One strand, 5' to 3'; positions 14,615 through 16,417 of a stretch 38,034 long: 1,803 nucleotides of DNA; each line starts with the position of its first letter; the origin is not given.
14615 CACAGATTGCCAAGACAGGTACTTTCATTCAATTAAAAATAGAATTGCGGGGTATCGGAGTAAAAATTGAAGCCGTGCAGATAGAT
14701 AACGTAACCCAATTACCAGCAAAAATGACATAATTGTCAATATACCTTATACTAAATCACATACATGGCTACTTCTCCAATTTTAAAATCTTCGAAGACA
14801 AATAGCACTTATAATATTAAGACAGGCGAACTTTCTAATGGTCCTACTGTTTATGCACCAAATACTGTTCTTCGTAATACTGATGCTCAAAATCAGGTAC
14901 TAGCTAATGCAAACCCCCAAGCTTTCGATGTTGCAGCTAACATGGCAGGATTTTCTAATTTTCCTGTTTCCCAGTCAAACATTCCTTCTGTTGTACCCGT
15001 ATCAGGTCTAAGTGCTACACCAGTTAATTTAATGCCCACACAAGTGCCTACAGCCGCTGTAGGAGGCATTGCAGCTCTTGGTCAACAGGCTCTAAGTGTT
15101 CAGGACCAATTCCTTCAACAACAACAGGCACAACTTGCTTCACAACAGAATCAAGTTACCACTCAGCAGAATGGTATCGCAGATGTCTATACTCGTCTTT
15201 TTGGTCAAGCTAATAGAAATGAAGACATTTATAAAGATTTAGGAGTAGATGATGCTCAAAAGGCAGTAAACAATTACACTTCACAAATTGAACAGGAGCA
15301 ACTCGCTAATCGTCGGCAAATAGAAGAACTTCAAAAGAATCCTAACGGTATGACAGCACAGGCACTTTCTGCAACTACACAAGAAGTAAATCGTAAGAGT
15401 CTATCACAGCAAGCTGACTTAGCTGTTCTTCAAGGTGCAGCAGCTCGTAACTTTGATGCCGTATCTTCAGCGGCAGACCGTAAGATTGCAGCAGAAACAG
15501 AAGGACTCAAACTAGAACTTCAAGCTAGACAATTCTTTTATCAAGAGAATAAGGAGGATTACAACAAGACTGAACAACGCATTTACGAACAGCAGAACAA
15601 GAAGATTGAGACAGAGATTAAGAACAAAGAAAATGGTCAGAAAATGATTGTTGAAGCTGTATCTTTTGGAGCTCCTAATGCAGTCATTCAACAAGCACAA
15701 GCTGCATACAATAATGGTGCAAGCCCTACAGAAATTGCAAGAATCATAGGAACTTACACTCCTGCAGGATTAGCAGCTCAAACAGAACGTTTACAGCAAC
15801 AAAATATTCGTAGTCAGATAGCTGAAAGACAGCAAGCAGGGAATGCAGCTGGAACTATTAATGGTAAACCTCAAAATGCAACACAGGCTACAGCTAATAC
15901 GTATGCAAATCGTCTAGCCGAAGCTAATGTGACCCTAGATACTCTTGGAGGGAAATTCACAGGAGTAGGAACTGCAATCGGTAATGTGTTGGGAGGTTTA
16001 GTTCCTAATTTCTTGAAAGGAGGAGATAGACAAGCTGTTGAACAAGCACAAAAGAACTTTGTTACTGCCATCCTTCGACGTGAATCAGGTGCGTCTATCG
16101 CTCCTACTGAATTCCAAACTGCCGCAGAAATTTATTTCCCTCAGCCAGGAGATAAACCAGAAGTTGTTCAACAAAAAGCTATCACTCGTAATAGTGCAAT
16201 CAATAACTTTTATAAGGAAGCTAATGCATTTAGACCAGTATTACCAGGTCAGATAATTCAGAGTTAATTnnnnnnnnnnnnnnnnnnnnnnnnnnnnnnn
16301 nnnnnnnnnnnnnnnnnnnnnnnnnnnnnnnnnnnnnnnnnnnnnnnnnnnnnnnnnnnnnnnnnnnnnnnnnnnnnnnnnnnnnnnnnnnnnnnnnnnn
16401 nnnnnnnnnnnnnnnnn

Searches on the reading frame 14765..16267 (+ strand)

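Call 5: search_protein_families(library=pfam, proteins=[window:14765-16267:+], max_evalue=1)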
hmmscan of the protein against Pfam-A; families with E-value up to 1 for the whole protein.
window:14765-16267:+ (500 aa): 1 family
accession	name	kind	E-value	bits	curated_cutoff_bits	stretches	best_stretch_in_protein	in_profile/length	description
PF13130.11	DUF3952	-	0.27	11.9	25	1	253-293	57-97/101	Domain of unknown function (DUF3952)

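Call 7: search_protein_families(library=phrogs, proteins=[window:14765-16267:+], max_evalue=0.1)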
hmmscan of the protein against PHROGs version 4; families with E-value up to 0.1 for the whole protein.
window:14765-16267:+ (500 aa): 3 families
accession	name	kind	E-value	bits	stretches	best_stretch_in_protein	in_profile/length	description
phrog_35431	-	unknown function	4.7e-08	33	1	429-479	449-499/546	-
phrog_8900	-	unknown function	0.067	13.1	0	382-418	325-360/466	-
phrog_9364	-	unknown function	0.085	13.9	1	175-191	24-40/60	-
